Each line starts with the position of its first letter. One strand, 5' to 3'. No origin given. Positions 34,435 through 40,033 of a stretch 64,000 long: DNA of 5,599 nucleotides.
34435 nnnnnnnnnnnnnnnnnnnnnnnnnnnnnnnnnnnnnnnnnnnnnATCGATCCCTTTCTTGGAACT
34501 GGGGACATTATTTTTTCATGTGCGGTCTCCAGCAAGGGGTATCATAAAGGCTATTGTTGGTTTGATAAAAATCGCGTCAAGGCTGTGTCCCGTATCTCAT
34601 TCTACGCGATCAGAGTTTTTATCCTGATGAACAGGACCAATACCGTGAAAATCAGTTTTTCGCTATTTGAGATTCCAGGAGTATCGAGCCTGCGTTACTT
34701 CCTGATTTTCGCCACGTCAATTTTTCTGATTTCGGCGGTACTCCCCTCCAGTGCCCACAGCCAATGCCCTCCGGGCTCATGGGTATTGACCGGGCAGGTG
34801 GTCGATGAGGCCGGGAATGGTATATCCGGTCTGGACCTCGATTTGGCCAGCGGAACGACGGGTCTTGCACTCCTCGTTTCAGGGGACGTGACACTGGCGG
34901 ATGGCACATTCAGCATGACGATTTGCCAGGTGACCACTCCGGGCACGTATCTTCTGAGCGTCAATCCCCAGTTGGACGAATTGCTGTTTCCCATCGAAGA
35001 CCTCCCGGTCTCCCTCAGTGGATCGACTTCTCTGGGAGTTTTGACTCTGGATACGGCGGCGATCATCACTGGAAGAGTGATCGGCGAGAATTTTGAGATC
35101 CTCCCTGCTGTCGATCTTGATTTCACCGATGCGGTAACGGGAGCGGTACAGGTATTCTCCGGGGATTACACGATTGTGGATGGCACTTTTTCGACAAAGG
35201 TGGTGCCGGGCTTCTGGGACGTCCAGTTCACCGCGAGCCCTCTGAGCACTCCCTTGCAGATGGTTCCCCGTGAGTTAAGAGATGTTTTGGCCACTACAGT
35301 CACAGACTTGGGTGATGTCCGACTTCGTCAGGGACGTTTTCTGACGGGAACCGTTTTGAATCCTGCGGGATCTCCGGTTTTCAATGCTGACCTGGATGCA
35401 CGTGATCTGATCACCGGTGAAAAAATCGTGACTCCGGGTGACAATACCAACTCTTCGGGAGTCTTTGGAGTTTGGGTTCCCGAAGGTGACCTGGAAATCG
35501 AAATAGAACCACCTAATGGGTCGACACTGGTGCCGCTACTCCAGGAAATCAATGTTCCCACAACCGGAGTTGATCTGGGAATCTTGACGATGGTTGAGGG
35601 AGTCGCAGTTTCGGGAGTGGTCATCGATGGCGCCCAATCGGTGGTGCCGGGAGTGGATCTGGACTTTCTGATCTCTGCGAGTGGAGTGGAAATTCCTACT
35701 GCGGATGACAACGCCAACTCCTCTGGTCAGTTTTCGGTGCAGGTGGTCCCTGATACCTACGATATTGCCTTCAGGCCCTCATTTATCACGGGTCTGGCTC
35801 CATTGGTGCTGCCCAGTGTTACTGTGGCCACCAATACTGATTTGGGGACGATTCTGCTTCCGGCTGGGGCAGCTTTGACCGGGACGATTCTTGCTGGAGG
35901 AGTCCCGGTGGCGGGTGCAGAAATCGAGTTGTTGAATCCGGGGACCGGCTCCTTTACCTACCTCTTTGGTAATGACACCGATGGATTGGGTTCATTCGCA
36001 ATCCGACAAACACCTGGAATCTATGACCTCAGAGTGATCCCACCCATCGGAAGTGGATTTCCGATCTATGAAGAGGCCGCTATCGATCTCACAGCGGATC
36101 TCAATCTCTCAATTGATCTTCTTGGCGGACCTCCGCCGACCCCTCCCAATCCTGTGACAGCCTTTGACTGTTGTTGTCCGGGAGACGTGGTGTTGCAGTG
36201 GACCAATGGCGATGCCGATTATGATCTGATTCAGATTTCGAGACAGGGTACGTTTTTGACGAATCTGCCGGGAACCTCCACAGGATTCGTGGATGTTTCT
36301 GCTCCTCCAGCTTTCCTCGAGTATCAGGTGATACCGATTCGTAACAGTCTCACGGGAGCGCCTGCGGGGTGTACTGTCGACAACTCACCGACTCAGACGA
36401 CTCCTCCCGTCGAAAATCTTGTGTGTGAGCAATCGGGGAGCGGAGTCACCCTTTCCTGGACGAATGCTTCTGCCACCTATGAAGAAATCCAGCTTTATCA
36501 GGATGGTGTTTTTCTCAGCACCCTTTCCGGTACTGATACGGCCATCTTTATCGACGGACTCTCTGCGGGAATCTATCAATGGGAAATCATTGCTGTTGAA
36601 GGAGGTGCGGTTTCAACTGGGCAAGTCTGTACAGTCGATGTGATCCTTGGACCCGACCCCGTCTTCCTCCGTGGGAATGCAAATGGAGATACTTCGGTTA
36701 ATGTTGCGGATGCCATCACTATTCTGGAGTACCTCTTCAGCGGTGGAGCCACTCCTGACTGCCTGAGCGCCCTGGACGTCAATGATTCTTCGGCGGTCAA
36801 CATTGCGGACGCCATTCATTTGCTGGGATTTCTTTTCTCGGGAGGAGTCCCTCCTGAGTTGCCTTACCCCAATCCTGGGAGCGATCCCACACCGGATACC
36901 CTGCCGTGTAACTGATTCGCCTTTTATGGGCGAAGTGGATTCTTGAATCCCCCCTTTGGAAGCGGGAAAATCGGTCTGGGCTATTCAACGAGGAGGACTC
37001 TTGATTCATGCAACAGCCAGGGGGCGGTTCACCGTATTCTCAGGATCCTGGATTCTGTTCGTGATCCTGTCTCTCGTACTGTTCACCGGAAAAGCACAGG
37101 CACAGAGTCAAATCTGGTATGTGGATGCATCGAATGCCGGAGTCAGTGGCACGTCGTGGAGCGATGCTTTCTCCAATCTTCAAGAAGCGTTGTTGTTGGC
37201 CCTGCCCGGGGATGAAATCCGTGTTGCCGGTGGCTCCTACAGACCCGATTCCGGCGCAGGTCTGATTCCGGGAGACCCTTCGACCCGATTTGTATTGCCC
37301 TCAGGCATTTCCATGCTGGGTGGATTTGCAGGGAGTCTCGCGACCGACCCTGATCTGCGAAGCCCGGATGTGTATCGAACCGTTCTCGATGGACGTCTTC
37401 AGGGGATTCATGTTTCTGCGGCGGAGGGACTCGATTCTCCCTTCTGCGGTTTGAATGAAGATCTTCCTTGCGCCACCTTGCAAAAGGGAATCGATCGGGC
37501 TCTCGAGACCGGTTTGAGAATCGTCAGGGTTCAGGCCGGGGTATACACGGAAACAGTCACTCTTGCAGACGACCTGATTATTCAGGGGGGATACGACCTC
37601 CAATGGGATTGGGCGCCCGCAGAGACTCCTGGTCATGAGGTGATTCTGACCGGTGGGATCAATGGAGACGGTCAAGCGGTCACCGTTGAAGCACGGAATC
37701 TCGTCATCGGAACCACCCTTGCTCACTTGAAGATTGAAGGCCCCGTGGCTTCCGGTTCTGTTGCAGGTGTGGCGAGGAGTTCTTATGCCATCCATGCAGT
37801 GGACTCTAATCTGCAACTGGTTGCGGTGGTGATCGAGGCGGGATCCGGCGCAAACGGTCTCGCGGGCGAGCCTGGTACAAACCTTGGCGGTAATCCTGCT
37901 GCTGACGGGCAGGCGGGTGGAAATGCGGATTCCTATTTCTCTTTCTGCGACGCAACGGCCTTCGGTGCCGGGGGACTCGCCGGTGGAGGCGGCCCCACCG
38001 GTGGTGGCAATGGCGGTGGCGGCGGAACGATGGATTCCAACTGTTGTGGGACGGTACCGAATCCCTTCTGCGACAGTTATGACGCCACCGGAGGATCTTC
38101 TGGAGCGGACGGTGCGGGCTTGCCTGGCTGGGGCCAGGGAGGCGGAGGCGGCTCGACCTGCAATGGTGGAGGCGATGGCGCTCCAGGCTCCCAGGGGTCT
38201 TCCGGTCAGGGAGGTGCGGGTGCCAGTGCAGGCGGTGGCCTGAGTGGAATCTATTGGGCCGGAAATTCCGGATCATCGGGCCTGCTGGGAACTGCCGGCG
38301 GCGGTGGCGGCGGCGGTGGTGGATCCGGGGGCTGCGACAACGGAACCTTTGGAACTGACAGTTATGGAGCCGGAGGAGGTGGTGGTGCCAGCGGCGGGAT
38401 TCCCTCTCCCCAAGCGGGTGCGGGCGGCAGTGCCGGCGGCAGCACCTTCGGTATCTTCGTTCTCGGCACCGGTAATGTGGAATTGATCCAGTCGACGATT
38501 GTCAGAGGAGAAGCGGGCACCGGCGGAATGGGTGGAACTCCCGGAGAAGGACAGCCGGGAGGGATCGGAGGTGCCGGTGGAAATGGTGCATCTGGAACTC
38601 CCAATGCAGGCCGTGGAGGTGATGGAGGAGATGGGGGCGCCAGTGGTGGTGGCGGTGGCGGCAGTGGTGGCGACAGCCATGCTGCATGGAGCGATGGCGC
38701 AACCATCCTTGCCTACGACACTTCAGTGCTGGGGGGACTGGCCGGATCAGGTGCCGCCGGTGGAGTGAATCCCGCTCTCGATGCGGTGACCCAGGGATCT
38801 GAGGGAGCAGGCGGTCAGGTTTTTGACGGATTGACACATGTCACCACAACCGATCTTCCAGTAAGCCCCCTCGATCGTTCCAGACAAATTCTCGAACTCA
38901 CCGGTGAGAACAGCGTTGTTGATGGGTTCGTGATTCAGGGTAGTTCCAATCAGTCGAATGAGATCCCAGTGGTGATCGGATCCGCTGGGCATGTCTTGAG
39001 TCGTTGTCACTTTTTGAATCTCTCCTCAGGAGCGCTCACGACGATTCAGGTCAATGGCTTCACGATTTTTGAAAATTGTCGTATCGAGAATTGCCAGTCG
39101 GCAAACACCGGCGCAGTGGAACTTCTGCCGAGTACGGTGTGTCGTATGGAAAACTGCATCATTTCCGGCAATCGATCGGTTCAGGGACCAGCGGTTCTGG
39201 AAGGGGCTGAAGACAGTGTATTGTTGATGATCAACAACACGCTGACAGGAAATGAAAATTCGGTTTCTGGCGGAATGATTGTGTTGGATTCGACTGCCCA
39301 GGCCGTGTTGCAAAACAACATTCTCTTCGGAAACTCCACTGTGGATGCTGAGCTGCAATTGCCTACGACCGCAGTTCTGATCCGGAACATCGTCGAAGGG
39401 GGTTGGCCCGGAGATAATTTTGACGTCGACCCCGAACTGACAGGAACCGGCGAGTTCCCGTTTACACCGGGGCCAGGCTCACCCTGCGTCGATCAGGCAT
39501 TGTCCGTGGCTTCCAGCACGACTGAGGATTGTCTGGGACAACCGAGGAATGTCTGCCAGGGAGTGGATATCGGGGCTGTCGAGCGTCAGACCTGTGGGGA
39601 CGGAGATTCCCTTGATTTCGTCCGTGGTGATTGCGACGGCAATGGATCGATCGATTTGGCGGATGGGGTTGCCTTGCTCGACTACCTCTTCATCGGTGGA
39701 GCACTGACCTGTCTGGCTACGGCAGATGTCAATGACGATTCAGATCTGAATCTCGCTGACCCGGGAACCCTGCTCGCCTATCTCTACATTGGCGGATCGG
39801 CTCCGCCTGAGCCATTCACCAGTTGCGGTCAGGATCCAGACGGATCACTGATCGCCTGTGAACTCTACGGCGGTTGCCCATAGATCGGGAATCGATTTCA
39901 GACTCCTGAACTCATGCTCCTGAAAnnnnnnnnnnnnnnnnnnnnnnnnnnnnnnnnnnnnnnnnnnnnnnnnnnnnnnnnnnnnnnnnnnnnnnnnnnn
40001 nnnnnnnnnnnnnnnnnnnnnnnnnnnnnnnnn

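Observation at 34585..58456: Split cluster of six secreted modular proteins sharing a dockerin-like C-terminus, four also carrying cohesin-like modules: candidate non-cellulosomal cohesin-dockerin assembly around an M4 protease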

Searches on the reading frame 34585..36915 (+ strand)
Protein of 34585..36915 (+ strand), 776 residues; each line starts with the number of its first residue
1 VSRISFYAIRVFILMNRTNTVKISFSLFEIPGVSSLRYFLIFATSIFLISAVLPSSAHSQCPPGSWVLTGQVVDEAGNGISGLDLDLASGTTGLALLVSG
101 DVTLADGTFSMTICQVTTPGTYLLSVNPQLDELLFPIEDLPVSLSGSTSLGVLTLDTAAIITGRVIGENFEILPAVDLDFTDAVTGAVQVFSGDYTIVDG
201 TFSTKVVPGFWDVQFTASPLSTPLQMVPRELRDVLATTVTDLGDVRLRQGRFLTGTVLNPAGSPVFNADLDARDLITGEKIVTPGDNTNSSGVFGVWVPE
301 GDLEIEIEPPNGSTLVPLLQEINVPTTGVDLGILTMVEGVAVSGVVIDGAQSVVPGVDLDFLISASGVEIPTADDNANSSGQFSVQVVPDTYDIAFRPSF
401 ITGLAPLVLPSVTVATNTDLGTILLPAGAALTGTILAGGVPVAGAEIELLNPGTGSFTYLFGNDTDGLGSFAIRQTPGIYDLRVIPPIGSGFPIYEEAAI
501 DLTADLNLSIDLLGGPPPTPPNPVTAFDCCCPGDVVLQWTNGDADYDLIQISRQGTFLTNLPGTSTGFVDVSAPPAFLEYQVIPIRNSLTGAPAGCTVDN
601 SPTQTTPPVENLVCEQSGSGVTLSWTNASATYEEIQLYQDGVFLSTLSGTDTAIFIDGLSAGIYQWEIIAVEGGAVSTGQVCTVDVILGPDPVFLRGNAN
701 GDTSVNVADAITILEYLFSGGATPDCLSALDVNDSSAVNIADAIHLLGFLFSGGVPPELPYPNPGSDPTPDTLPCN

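Call 4: search_protein_families(library=pfam, proteins=[window:34585-36915:+], max_evalue=1)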
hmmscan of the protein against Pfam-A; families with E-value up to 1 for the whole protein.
window:34585-36915:+ (776 aa): 5 families
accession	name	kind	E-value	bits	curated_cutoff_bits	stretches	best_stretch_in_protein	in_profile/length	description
PF13620.12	CarboxypepD_reg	-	2.8e-15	56.9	32.3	4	431-504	2-71/82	Carboxypeptidase regulatory-like domain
PF02369.22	Big_1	-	0.00027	21.4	34.9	1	340-388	19-67/93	Bacterial Ig-like domain (group 1)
PF00404.24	Dockerin_1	-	0.00082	20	22.9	1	700-744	5-50/57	Dockerin type I domain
PF07210.18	DUF1416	-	0.0068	16.7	23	1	428-490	19-78/97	Protein of unknown function (DUF1416)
PF16303.10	DUF4945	-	0.27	11.7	28.4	1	599-635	8-45/115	Domain of unknown function (DUF4945)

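Call 5: search_protein_families(library=ncbifam, proteins=[window:34585-36915:+], max_evalue=1)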
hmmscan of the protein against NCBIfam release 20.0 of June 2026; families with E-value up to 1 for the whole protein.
window:34585-36915:+ (776 aa): 1 family
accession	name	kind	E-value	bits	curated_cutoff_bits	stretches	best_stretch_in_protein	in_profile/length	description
NF045500.1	Omp28_seleno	equivalog_domain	0.0051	16.2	200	1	691-747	312-372/377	Omp28-related selenoprotein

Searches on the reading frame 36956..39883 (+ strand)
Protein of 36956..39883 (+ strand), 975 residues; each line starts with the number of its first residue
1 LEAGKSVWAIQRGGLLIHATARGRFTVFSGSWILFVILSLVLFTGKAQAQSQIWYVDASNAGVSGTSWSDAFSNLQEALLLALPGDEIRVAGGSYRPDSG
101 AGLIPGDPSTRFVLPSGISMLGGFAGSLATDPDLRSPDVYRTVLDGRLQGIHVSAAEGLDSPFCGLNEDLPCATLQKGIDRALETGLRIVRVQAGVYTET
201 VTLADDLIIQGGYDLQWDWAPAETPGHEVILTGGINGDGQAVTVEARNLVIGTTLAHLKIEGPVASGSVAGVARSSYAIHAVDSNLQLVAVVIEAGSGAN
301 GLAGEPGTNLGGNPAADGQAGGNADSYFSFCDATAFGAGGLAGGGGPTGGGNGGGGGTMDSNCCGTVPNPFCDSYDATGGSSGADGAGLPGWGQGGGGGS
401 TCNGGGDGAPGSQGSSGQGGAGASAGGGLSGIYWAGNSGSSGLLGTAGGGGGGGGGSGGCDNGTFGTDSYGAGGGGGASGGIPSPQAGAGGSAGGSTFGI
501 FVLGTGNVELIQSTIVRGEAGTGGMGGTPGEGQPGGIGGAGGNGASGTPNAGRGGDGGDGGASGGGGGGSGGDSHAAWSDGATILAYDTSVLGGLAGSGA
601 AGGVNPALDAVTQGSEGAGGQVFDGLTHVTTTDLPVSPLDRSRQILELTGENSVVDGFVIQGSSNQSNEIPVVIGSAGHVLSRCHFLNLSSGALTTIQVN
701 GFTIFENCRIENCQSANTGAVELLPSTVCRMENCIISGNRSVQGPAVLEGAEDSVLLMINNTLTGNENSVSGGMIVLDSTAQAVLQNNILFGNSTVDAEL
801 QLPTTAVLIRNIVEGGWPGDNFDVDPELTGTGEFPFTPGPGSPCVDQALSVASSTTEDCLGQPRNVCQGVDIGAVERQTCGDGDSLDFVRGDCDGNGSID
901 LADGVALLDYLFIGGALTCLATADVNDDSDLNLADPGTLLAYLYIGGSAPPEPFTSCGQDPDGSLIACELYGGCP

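Call 4: search_protein_families(library=pfam, proteins=[window:36956-39883:+], max_evalue=1)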
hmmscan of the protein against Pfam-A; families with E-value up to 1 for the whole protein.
window:36956-39883:+ (975 aa): 2 families
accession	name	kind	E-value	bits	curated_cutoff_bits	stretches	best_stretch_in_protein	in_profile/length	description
PF05048.19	NosD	-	0.02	14.8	23.6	1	673-790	21-124/212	Periplasmic copper-binding protein (NosD)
PF00404.24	Dockerin_1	-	0.064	13.9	22.9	1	891-935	2-48/57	Dockerin type I domain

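Call 5: search_protein_families(library=ncbifam, proteins=[window:36956-39883:+], max_evalue=1)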
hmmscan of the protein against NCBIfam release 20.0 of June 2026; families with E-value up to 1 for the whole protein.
window:36956-39883:+ (975 aa): 1 family
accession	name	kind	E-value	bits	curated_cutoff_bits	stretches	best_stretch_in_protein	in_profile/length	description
NF049990.1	CellobisidaseCelK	equivalog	0.013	13.7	1700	1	878-943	817-882/889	cellulose 1,4-beta-cellobiosidase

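Call 72: search_solved_structures(query=window:36956-39610:+, max_evalue=0.1)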
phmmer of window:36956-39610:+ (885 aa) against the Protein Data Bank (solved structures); distinct sequences matched with E-value up to 0.1: 0.
